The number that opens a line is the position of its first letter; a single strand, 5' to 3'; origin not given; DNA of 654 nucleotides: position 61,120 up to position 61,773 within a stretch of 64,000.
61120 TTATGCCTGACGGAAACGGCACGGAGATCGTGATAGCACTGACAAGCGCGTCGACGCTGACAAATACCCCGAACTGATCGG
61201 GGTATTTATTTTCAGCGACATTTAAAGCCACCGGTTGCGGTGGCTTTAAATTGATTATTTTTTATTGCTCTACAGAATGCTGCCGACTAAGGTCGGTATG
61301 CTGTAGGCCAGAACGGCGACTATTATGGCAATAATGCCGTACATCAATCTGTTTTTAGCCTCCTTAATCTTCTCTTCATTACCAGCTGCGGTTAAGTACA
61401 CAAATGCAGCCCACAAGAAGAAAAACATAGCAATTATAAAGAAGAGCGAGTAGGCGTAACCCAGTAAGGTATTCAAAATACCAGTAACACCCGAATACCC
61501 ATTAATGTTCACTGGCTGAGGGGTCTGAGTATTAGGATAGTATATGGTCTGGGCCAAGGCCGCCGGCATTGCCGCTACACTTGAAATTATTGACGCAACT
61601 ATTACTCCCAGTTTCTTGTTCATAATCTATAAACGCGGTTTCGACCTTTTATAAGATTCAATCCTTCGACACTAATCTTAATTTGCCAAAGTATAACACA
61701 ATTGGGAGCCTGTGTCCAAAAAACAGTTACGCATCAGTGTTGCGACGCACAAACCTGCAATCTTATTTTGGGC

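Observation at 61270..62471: Three tandem VirB2/TrbC-like pilin paralogs with a strong dedicated promoter but no other T4SS genes nearby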

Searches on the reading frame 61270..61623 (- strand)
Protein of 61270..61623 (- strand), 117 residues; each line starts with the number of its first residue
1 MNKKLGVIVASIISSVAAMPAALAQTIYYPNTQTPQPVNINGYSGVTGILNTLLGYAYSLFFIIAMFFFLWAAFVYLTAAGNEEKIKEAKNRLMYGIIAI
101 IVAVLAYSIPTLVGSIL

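Call 3: search_protein_families(library=pfam, proteins=[window:61270-61623:-], max_evalue=1)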
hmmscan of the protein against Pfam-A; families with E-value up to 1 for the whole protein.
window:61270-61623:- (117 aa): 8 families
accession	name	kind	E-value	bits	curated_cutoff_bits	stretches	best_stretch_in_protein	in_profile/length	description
PF18895.5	T4SS_pilin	-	7.4e-13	48.8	26.6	1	45-109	4-67/71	Type IV secretion system pilin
PF06772.16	LtrA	-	0.0026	17.5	31.9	1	60-113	33-86/356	Bacterial low temperature requirement A protein (LtrA)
PF01027.25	Bax1-I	-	0.012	15.8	34.1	1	7-108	40-143/207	Inhibitor of apoptosis-promoting Bax1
PF04893.22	Yip1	-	0.023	15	28.6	1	7-106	61-169/173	Yip1 domain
PF06687.17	SUR7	-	0.065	13.3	29.6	1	8-106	114-196/201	SUR7/PalI family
PF00822.25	PMP22_Claudin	-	0.11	12.8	26.7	1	8-116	73-160/161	PMP-22/EMP/MP20/Claudin family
PF16971.10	RcpB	-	0.18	12.5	21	1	1-48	1-47/169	Rough colony protein B, tight adherence - tad - subunit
PF05545.16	FixQ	-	0.31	11.5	29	1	51-91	4-43/49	Cbb3-type cytochrome oxidase component FixQ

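Call 4: search_protein_families(library=ncbifam, proteins=[window:61270-61623:-], max_evalue=1)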
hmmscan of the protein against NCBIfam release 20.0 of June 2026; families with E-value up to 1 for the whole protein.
window:61270-61623:- (117 aa): 3 families
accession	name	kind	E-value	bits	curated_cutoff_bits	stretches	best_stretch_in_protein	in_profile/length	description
NF045849.1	ICE_MMCAP2_0565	equivalog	4.2e-11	42.4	40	1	45-116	8-79/80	Mbov_0395 family pilin-like conjugal transfer protein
NF003348.0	PRK04375.1-1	equivalog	0.0063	15.9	285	1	48-111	220-283/292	heme o synthase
TIGR03943.1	TIGR03943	equivalog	0.28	10.5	88.8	1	46-114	1-78/221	TIGR03943 family putative permease subunit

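Call 9: find_homologous_proteins(query=window:61270-61623:-)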
Query window:61270-61623:- (117 aa): 25 proteins with E <= 0.001 among 217 candidates.
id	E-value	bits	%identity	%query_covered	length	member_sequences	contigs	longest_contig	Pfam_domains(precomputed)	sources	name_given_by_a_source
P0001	9.7e-66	237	100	100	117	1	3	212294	PF18895.6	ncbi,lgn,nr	ncbi:MAG: pilin [Patescibacteria group bacterium]|nr:pilin [Patescibacteria group bacterium] MCL5224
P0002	4.5e-56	205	85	100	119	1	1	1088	PF18895.6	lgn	-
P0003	4.3e-16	77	41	100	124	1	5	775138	PF18895.6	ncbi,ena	-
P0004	1.0e-14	72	44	100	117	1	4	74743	PF18895.6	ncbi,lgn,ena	-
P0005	1.9e-14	72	45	79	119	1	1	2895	PF18895.6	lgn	-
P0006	1.1e-12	66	43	62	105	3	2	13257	PF18895.6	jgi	-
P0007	4.0e-12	64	41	67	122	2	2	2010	PF18895.6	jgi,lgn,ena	-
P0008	7.0e-10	57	40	56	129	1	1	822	PF18895.6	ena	-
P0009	1.4e-9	56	43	60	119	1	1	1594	PF18895.6,PF04956.19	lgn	-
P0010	7.1e-9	54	35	97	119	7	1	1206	PF18895.6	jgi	-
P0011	7.5e-9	54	38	73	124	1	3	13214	PF18895.6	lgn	-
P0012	8.3e-7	47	34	93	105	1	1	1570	PF18895.6,PF04956.19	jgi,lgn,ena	-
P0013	3.5e-6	45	37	84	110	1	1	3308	PF18895.6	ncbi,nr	ncbi:MAG: hypothetical protein NTV36_03355 [Candidatus Staskawiczbacteria bacterium]|nr:hypothetical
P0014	7.1e-6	44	41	60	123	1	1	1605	PF18895.6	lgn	-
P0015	4.2e-5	42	35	68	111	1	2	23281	PF18895.6,PF04956.19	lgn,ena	-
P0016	4.9e-5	41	35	62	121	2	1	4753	PF18895.6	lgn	-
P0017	5.9e-5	41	33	82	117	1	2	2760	PF18895.6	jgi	jgi:hypothetical protein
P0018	6.2e-5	41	31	91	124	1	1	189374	PF18895.6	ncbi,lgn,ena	-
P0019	7.6e-5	41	36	98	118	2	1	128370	PF18895.6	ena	-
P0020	9.7e-5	40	33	70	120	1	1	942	PF18895.6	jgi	jgi:cytochrome bd-type quinol oxidase subunit 2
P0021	2.6e-4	39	34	35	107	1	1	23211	PF18895.6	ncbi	-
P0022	6.4e-4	38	30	74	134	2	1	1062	PF18895.6,PF04956.19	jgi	-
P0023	7.2e-4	38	33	83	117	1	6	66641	PF18895.6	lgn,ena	-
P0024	8.4e-4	37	34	68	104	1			PF18895.6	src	-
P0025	9.6e-4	37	32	100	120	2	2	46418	PF18895.6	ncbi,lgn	-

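Call 10: find_encoding_contigs(protein=window:61270-61623:-, flank=10000, max_places=6)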
Protein window:61270-61623:- (117 aa): 4 contigs read that carry it; 4 places shown.
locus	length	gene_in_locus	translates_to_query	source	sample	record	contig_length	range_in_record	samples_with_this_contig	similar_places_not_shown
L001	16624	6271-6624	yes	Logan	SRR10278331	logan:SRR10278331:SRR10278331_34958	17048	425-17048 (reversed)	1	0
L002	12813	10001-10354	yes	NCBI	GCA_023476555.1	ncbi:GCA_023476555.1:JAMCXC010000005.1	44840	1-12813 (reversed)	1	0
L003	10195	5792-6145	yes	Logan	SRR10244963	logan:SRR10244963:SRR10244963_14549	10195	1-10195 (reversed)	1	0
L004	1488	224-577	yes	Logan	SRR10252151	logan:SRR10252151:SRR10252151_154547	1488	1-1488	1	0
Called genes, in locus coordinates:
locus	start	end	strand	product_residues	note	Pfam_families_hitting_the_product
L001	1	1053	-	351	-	?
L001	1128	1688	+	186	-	PF13483:Lactamase_B_3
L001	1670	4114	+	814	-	PF00521:DNA_topoisoIV, PF03989:DNA_gyraseA_C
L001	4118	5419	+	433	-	PF01547:SBP_bac_1, PF13416:SBP_bac_8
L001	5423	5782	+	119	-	PF04956:TrbC (weak), PF18895:T4SS_pilin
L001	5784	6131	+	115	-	PF18895:T4SS_pilin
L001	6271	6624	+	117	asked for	PF18895:T4SS_pilin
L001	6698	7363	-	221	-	-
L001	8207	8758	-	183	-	-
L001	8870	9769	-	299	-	PF02899:Phage_int_SAM_1, PF00589:Phage_integrase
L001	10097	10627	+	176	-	PF01936:NYN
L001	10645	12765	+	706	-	PF01138:RNase_PH, PF03725:RNase_PH_C (faint), PF03726:PNPase (faint), PF01138:RNase_PH, PF00013:KH_1 (weak), PF00575:S1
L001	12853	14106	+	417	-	-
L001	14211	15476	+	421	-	PF08529:NusA_N, PF13184:KH_NusA_1st, PF26594:KH_NusA_2nd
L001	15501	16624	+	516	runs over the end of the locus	?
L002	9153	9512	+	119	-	PF04956:TrbC (weak), PF18895:T4SS_pilin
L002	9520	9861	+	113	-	PF18895:T4SS_pilin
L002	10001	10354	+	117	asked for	PF18895:T4SS_pilin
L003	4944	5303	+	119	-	PF04956:TrbC (weak), PF18895:T4SS_pilin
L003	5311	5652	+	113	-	PF18895:T4SS_pilin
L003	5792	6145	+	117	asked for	PF18895:T4SS_pilin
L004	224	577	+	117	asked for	PF18895:T4SS_pilin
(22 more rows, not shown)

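Call 26: find_encoding_contigs(protein=P0003, flank=10000, max_places=2)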
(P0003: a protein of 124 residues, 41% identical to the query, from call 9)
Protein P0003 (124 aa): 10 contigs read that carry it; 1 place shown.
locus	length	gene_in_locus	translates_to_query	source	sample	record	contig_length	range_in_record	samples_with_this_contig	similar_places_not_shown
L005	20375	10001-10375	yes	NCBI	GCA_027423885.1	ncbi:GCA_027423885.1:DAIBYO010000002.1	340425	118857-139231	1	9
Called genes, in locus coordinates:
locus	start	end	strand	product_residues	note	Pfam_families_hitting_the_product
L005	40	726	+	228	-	-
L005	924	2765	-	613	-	PF00004:AAA, PF17862:AAA_lid_3, PF01434:Peptidase_M41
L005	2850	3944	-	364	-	PF00575:S1, PF23459:S1_RRP5 (faint), PF00575:S1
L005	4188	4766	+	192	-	PF13483:Lactamase_B_3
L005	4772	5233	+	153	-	-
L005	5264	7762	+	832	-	PF00521:DNA_topoisoIV, PF03989:DNA_gyraseA_C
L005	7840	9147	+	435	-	PF01547:SBP_bac_1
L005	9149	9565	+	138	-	PF18895:T4SS_pilin (weak)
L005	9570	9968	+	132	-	PF18895:T4SS_pilin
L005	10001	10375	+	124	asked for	PF18895:T4SS_pilin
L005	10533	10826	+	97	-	PF18895:T4SS_pilin (weak)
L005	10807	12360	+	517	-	PF02366:PMT, PF16192:PMT_4TMC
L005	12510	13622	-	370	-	-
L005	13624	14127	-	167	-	-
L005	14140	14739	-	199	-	PF02369:Big_1 (faint), PF17789:MG4 (faint)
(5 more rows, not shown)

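Call 38: find_encoding_contigs(protein=P0018, flank=10000, max_places=2)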
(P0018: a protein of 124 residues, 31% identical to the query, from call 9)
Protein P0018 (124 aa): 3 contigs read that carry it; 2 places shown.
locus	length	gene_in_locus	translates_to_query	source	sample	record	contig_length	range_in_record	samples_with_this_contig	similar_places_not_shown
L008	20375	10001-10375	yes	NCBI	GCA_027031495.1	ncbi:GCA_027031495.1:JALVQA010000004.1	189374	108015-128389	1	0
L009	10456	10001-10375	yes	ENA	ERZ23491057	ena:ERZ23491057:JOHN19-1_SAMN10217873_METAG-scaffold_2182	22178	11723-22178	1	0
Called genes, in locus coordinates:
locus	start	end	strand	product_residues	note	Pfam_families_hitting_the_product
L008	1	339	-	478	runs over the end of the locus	PF01943:Polysacc_synt, PF13440:Polysacc_synt_3, PF01554:MatE (weak)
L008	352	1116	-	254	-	PF02096:60KD_IMP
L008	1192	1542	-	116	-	PF00825:Ribonuclease_P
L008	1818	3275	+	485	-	PF01743:PolyA_pol, PF12627:PolyA_pol_RNAbd, PF01966:HD, PF13735:tRNA_NucTran2_2 (weak)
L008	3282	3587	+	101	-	-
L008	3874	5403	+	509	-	-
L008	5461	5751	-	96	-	-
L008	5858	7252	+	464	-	PF01547:SBP_bac_1, PF13416:SBP_bac_8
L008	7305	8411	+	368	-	PF18895:T4SS_pilin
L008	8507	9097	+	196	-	PF04956:TrbC (weak), PF18895:T4SS_pilin, PF04956:TrbC (weak), PF18895:T4SS_pilin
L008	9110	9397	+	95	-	PF18895:T4SS_pilin (weak)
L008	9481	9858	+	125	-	-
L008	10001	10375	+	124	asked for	PF18895:T4SS_pilin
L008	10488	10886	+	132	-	PF18895:T4SS_pilin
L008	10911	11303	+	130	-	PF18895:T4SS_pilin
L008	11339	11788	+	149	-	PF18895:T4SS_pilin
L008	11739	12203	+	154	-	PF02322:Cyt_bd_oxida_II (weak), PF18895:T4SS_pilin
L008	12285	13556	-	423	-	-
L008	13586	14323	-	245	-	-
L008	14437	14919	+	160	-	-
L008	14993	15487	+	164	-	PF02367:TsaE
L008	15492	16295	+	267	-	PF00160:Pro_isomerase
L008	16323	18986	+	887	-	PF02739:5_3_exonuc_N, PF01367:5_3_exonuc, PF00476:DNA_pol_A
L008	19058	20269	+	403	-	PF11258:DUF3048, PF17479:DUF3048_C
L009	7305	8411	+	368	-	PF18895:T4SS_pilin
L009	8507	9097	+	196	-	PF04956:TrbC (weak), PF18895:T4SS_pilin, PF04956:TrbC (weak), PF18895:T4SS_pilin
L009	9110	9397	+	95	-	PF18895:T4SS_pilin (weak)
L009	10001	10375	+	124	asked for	PF18895:T4SS_pilin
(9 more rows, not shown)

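Call 39: find_encoding_contigs(protein=P0019, flank=10000, max_places=2)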
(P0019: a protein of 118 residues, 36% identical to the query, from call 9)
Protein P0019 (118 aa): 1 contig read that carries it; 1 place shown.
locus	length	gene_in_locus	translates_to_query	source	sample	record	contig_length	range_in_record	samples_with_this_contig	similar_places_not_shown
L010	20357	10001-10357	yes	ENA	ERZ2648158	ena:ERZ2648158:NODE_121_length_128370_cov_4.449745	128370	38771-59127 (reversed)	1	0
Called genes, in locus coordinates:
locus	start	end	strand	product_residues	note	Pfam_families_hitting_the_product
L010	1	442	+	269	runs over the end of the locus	PF00398:RrnaAD, PF08241:Methyltransf_11 (weak), PF13649:Methyltransf_25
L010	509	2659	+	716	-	PF00580:UvrD-helicase, PF01443:Viral_helicase1 (faint), PF13245:AAA_19, PF13361:UvrD_C, PF13538:UvrD_C_2, PF21196:PcrA_UvrD_tudor (weak)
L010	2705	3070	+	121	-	PF05635:23S_rRNA_IVP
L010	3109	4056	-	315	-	PF02899:Phage_int_SAM_1, PF13102:Phage_int_SAM_5 (weak), PF13495:Phage_int_SAM_4, PF00589:Phage_integrase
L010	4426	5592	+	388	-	PF01476:LysM, PF23473:LysM3_LYK4_5 (faint), PF01476:LysM, PF05257:CHAP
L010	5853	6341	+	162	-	-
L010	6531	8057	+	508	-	PF04610:TrbL (weak), PF19590:TrbL_3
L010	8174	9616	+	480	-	-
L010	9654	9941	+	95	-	PF18895:T4SS_pilin (weak)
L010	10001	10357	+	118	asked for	PF18895:T4SS_pilin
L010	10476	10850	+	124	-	PF18895:T4SS_pilin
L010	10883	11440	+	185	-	PF18895:T4SS_pilin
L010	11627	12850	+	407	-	PF08529:NusA_N, PF00575:S1 (weak), PF13184:KH_NusA_1st, PF26594:KH_NusA_2nd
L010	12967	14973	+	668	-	PF03030:H_PPase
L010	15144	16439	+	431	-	PF05697:Trigger_N, PF00254:FKBP_C, PF05698:Trigger_C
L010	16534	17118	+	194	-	PF00574:CLP_protease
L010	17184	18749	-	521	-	PF01676:Metalloenzyme, PF06415:iPGM_N, PF01663:Phosphodiest (weak)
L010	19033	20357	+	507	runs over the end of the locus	PF12072:RNase_Y_N, PF08668:HDOD (faint), PF00013:KH_1, PF22891:KH_PNO1_2nd (weak), PF01966:HD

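Call 40: find_encoding_contigs(protein=P0015, flank=10000, max_places=2)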
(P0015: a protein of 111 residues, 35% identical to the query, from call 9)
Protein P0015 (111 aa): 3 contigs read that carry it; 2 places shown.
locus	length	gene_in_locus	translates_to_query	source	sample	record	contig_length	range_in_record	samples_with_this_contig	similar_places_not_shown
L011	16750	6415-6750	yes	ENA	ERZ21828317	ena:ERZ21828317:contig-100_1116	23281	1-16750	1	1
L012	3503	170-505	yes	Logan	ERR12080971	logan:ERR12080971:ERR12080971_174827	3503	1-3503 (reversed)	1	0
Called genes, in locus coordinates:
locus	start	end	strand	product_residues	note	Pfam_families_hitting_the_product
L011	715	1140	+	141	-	PF01814:Hemerythrin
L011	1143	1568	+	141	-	PF00293:NUDIX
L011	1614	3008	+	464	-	PF01547:SBP_bac_1, PF13416:SBP_bac_8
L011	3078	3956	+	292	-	PF00483:NTP_transferase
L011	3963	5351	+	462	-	PF01547:SBP_bac_1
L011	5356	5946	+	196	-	PF18895:T4SS_pilin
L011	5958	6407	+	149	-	PF18895:T4SS_pilin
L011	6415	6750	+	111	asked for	PF04956:TrbC, PF18895:T4SS_pilin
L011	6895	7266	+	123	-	PF18895:T4SS_pilin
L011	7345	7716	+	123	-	PF18895:T4SS_pilin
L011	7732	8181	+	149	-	PF18895:T4SS_pilin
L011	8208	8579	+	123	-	PF18895:T4SS_pilin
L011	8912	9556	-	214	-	-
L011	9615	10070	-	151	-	-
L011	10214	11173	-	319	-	PF01368:DHH, PF02272:DHHA1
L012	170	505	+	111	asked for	PF04956:TrbC, PF18895:T4SS_pilin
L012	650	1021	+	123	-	PF18895:T4SS_pilin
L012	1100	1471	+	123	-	PF18895:T4SS_pilin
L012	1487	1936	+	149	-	PF18895:T4SS_pilin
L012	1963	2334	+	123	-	PF18895:T4SS_pilin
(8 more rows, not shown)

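Call 56: search_protein_families(library=ncbifam, proteins=[L010:8174-9616:+, L010:6531-8057:+], max_evalue=0.01)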
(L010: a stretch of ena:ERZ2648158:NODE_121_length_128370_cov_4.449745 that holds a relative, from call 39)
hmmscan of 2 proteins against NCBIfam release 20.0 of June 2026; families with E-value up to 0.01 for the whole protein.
L010:8174-9616:+ (480 aa): 0 families

L010:6531-8057:+ (508 aa): 1 family
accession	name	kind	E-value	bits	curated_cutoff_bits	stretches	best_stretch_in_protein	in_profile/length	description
NF010426.0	PRK13852.1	equivalog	0.00018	20.8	206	1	16-107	145-233/295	type IV secretion system protein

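Call 63: predict_structure(alignment_id=A3)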
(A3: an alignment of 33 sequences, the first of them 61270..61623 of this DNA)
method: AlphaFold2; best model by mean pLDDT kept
length: 117 residues; sequences in the alignment: 33
mean_pLDDT: 74.0   pTM: 0.49
mean pLDDT of the five models: 74.0, 68.8, 66.0, 64.3, 63.0
residues with pLDDT >= 90: 9; 70-90: 63; 50-70: 43; < 50: 2
segments of 3 or more residues with pLDDT < 50: none
pLDDT, mean of each block of 10 residues (from residue 1): 54 57 56 58 68 83 88 89 89 87 83 77
secondary structure, 60 per line:
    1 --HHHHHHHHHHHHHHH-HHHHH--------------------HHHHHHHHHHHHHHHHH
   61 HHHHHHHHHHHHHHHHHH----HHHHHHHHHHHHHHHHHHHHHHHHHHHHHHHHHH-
elements in order: H3-17 H19-23 H44-78 H83-116

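Call 88: find_encoding_contigs(protein=P0002, flank=3000, max_places=2)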
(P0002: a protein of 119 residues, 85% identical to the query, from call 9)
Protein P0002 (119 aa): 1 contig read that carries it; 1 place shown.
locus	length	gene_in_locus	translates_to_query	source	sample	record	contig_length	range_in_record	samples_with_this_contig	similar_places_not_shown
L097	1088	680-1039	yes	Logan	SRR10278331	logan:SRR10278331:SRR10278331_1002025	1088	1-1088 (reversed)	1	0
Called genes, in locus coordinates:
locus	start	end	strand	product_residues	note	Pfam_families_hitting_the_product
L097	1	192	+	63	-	?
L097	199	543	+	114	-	PF18895:T4SS_pilin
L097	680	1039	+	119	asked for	PF18895:T4SS_pilin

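Call 94: fold_search(model_id=the predicted structure, library=pdb)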
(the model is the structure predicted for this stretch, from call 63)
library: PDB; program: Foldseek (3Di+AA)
matches with E <= 10: 56; with E <= 0.001: 0
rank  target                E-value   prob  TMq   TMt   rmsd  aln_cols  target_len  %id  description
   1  8t4j_A                8.5e-01  0.38  0.32  0.10   5.0        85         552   19  Transporter associated with antigen processing (TAP) bound to the 14-mer peptide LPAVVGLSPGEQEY (released 2024-06-19)
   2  8t4e_A                1.7e+00  0.85  0.50  0.13   2.6        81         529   16  Transporter associated with antigen processing (TAP) bound to the 9-mer peptide ILKEPVHGV (released 2024-06-19)
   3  9oox_A                2.1e+00  0.14  0.27  0.31   8.9        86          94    8  Cryo-EM Structure of the Escherichia phage HK446 Rip1 in complex with the Enterobacteria phage T6 small terminase (released 2026-02-04)
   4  8esw_BL               2.4e+00  0.28  0.42  0.33  14.2       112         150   11  Structure of mitochondrial complex I from Drosophila melanogaster, Flexible-class 1 (released 2023-03-29)
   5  5u1d_A                2.5e+00  0.21  0.34  0.10   5.1        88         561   17  Cryo-EM structure of the human TAP ATP-Binding Cassette Transporter (released 2017-01-11)
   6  8h2j_B                3.3e+00  0.51  0.46  0.56   2.7        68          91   12  Structure of Acb2 complexed with 3',3'-cGAMP (released 2023-02-22)
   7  8esz_BL               3.3e+00  0.13  0.34  0.27  15.0       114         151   10  Structure of mitochondrial complex I from Drosophila melanogaster, Helix-locked state (released 2023-03-29)
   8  8h2j_A                3.7e+00  0.25  0.42  0.52   6.3        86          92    9  Structure of Acb2 complexed with 3',3'-cGAMP (released 2023-02-22)
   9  8h2x_D                3.9e+00  0.33  0.41  0.51   3.7        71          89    8  Structure of Acb2 (released 2023-02-22)
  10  6ynw_H                4.4e+00  0.30  0.41  0.57   3.4        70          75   13  Cryo-EM structure of Tetrahymena thermophila mitochondrial ATP synthase - central stalk/cring (released 2020-09-30)
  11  8h2x_F                4.7e+00  0.35  0.46  0.59   2.7        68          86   12  Structure of Acb2 (released 2023-02-22)
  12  6dmp_MODEL_1_B        4.7e+00  0.33  0.43  0.58   2.9        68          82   12  De Novo Design of a Protein Heterodimer with Specificity Mediated by Hydrogen Bond Networks (released 2018-12-19)
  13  1ijp_MODEL_1_A        4.7e+00  0.20  0.38  0.51   4.2        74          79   14  Solution Structure of Ala20Pro/Pro64Ala substituted subunit c of Escherichia coli ATP synthase (released 2002-03-27)
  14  1skv_A                4.7e+00  0.16  0.28  0.49   5.6        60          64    8  Crystal Structure of D-63 from Sulfolobus Spindle Virus 1 (released 2004-07-13)
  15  3zdq                  5.0e+00  0.47  0.49  0.11   2.9        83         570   10  STRUCTURE OF THE HUMAN MITOCHONDRIAL ABC TRANSPORTER, ABCB10 (NUCLEOTIDE-FREE FORM) (released 2013-01-23)
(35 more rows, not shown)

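Call 105: find_encoding_contigs(protein=P0025, flank=10000, max_places=1)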
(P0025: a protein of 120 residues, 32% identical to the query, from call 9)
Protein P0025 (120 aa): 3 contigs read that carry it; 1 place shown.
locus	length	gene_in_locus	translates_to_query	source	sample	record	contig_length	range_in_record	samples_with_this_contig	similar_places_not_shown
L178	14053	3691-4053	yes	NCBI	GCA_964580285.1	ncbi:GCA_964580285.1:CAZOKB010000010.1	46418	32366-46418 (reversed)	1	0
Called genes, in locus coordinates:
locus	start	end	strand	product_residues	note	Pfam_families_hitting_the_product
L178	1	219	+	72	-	?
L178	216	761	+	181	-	PF01135:PCMT (weak), PF01209:Ubie_methyltran, PF01728:FtsJ (weak), PF13489:Methyltransf_23 (weak), PF13847:Methyltransf_31, PF08241:Methyltransf_11, PF08242:Methyltransf_12, PF13649:Methyltransf_25, +1 more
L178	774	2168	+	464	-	PF01547:SBP_bac_1, PF13416:SBP_bac_8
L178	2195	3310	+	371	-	PF18895:T4SS_pilin (faint), PF01464:SLT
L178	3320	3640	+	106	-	-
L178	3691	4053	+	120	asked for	PF18895:T4SS_pilin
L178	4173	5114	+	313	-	-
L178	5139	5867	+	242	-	PF18895:T4SS_pilin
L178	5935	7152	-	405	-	-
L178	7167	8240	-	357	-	-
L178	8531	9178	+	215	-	-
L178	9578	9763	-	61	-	-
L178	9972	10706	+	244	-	PF00160:Pro_isomerase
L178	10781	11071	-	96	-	-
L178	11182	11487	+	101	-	PF01741:MscL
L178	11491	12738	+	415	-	PF00390:malic, PF03949:Malic_M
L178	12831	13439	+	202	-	PF13399:LytR_C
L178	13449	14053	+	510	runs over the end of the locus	PF05228:CHASE4, PF00672:HAMP (weak), PF00989:PAS (weak), PF13426:PAS_9 (weak), PF08447:PAS_3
